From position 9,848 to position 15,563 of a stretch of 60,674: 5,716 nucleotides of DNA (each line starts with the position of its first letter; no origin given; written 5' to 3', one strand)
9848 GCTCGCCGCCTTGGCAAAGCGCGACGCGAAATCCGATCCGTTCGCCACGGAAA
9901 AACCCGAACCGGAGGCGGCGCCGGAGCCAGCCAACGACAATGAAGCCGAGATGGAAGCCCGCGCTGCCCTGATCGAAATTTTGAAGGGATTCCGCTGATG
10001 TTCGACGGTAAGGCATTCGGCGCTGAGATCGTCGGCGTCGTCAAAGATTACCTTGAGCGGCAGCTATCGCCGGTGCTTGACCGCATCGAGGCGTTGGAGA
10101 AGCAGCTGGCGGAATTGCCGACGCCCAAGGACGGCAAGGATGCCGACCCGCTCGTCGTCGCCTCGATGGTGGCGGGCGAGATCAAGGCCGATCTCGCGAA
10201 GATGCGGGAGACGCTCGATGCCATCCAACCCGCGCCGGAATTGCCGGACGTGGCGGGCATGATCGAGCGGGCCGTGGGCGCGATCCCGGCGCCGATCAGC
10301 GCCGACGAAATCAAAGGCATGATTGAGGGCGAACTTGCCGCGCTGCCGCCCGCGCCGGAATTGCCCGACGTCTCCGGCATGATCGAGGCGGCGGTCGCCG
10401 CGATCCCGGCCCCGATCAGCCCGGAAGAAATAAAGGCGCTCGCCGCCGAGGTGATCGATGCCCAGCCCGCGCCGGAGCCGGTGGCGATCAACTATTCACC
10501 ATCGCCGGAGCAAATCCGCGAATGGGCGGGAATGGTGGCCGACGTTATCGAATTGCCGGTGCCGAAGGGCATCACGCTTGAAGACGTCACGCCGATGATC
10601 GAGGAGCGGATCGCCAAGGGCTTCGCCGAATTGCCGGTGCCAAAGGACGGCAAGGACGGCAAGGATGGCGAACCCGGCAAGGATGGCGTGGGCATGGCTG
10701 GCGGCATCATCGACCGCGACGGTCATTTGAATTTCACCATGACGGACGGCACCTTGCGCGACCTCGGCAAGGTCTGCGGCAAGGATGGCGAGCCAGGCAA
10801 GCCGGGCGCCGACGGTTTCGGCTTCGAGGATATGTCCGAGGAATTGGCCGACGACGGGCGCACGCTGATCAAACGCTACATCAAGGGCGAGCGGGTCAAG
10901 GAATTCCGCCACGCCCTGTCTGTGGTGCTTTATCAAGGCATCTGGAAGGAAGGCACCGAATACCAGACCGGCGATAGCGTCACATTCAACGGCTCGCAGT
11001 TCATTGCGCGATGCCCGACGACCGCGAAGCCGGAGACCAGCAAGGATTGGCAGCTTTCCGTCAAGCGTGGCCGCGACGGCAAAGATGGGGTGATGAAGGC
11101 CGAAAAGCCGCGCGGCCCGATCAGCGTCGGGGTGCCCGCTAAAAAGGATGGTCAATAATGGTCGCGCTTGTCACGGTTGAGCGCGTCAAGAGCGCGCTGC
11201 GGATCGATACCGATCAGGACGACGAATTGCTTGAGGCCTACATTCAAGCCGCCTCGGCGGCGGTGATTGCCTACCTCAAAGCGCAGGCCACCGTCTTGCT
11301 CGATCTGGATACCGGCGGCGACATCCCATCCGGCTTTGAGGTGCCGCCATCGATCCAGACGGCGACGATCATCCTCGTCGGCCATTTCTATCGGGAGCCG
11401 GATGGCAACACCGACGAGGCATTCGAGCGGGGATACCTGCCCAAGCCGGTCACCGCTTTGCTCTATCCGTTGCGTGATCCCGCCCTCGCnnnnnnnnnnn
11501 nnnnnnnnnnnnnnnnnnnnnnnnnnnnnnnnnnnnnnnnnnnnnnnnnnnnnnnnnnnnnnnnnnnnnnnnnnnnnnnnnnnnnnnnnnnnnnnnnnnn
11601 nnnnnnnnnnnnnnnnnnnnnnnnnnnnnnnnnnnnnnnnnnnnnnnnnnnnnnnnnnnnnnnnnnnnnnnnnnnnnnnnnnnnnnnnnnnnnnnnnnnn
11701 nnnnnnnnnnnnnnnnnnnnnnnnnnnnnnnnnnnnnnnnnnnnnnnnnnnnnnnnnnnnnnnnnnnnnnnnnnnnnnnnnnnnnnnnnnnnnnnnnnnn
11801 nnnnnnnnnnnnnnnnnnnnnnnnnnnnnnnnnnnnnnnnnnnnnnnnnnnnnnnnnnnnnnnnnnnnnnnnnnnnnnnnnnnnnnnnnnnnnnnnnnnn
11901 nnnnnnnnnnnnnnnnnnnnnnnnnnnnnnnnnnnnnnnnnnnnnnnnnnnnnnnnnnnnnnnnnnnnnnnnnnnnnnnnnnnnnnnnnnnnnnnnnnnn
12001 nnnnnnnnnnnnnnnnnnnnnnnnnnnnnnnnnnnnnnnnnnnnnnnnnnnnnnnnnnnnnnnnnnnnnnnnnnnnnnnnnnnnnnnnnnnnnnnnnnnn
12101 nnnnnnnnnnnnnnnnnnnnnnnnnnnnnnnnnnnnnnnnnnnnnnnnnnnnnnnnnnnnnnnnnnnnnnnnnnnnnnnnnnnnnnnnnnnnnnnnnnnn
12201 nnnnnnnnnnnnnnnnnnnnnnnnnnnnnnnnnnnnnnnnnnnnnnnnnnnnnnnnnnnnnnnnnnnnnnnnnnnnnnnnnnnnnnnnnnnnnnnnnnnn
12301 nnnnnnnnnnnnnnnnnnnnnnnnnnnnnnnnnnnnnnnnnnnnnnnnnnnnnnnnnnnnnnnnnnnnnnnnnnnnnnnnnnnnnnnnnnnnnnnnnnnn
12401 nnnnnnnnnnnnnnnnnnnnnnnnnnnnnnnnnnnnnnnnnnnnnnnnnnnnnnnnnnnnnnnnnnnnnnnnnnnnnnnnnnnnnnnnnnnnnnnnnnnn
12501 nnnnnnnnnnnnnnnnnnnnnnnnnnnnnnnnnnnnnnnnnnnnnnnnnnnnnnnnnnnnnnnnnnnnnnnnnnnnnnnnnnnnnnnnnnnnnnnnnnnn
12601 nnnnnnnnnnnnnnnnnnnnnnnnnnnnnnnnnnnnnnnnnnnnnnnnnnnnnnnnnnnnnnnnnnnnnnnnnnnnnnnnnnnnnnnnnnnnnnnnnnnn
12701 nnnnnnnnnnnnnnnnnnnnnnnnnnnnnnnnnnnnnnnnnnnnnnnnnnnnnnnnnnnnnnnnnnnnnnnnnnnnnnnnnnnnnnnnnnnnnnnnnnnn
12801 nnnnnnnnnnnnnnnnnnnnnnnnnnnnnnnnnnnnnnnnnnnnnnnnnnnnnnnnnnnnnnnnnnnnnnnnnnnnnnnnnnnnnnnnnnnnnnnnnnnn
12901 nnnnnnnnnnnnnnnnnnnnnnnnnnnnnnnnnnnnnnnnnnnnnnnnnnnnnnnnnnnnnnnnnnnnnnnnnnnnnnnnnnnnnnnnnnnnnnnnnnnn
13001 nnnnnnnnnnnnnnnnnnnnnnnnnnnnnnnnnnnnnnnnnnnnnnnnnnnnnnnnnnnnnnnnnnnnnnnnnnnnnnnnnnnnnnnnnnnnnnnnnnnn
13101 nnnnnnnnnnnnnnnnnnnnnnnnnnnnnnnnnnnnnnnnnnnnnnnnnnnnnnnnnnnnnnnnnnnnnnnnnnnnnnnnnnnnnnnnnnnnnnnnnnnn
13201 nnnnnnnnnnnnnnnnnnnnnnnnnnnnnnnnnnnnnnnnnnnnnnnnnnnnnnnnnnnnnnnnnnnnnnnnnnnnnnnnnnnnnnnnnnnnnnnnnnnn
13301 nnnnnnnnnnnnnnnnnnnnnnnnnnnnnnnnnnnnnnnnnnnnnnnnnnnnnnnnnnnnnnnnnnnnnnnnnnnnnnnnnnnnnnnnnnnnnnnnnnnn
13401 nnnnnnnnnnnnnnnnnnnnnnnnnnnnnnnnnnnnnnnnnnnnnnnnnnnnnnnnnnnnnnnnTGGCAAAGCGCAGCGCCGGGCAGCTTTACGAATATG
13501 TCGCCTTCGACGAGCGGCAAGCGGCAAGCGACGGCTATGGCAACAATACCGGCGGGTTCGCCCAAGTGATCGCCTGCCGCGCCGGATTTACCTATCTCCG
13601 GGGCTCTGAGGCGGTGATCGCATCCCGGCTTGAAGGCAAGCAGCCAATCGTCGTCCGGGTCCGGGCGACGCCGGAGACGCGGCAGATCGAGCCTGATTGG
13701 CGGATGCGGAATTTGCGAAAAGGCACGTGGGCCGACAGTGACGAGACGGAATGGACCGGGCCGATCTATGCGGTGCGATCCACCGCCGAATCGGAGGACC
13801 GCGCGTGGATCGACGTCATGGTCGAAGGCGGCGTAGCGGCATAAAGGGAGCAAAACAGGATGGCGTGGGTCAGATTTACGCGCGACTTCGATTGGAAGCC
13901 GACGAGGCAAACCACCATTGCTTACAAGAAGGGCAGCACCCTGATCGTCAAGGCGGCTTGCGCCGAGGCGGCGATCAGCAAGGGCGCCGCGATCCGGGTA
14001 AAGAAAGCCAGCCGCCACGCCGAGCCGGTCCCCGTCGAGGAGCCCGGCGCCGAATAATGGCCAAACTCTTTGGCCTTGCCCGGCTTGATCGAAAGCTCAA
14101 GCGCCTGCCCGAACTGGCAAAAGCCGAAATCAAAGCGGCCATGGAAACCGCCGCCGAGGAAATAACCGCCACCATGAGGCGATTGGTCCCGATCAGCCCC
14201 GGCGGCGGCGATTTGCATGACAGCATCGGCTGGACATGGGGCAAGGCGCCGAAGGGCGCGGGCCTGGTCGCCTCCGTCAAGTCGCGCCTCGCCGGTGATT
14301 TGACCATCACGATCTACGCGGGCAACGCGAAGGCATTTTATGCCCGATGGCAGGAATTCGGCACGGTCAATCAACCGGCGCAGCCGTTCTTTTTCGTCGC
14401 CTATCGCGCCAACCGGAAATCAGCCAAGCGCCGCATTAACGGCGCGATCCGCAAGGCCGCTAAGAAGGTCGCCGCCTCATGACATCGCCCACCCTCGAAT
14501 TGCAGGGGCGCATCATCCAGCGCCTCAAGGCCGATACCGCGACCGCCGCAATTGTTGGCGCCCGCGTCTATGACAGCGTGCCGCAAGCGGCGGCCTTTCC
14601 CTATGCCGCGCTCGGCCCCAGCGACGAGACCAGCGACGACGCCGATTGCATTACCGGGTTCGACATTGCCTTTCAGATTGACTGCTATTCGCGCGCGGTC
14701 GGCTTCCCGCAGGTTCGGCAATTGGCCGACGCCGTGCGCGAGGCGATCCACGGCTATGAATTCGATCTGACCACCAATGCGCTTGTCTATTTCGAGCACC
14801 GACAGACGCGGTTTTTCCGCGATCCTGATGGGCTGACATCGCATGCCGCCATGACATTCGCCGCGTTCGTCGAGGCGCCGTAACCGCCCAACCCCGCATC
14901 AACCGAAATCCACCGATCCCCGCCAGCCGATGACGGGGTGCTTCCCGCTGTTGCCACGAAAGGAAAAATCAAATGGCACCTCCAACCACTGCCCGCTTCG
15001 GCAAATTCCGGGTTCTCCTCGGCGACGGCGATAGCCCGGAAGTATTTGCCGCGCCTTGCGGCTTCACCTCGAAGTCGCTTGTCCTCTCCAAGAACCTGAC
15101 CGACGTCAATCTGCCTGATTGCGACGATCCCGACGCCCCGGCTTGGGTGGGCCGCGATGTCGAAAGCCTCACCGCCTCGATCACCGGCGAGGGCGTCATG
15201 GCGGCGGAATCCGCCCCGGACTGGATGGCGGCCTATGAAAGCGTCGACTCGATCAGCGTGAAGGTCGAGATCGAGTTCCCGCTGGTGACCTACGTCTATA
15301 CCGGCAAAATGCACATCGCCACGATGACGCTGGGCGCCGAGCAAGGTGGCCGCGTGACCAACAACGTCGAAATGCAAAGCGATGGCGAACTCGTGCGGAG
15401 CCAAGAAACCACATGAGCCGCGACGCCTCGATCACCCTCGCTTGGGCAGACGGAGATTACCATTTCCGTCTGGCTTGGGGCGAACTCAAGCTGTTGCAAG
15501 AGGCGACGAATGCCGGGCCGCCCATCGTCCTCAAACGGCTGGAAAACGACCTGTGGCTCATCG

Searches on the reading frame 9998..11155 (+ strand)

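Call 58: search_protein_families(library=phrogs, proteins=[window:9998-11155:+], max_evalue=0.001)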
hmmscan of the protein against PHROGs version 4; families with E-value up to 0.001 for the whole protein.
window:9998-11155:+ (386 aa): 7 families
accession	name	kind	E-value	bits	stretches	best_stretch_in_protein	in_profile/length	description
phrog_1289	-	head and packaging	6e-32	112.4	1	62-364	38-330/331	portal protein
phrog_2271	-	head and packaging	1.2e-12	47.4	2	293-361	788-857/859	portal protein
phrog_16748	-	unknown function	6.6e-09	36.8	1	294-363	71-141/143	-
phrog_8767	-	unknown function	1.3e-07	32.9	0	22-101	57-132/181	-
phrog_5073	-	tail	2.6e-05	24.4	1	217-366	132-269/519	tail fiber protein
phrog_29268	-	unknown function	4.7e-05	22.7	1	213-367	265-415/653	-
phrog_9851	-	tail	0.00069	18.5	1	307-352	113-161/1092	tail fiber protein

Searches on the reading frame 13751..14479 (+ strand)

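Call 58: search_protein_families(library=phrogs, proteins=[window:13751-14479:+], max_evalue=0.001)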
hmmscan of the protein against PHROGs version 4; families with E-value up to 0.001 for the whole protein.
window:13751-14479:+ (243 aa): 2 families
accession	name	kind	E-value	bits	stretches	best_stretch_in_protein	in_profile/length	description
phrog_5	-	connector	1.6e-20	75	1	99-241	88-217/239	tail completion or Neck1 protein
phrog_17053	-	unknown function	2.6e-06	28.4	1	194-240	11-57/59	-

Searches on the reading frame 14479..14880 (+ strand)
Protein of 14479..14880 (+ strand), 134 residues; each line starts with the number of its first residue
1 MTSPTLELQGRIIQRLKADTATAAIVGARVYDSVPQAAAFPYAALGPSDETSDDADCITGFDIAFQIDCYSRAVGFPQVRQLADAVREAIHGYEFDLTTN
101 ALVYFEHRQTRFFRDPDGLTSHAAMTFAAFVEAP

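Call 58: search_protein_families(library=phrogs, proteins=[window:14479-14880:+], max_evalue=0.001)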
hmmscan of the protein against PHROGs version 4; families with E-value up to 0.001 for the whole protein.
window:14479-14880:+ (134 aa): 1 family
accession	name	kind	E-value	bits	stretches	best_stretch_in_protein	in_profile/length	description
phrog_176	-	connector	6.2e-19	69.4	1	1-128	2-127/131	tail terminator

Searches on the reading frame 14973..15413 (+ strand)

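Call 58: search_protein_families(library=phrogs, proteins=[window:14973-15413:+], max_evalue=0.001)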
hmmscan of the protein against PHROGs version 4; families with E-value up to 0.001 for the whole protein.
window:14973-15413:+ (147 aa): 2 families
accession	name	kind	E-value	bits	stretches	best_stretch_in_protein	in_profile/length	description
phrog_1407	-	tail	6.6e-24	85.8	1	10-142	28-163/258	major tail protein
phrog_13196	-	tail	1.1e-21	78.4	1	1-139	1-142/151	major tail protein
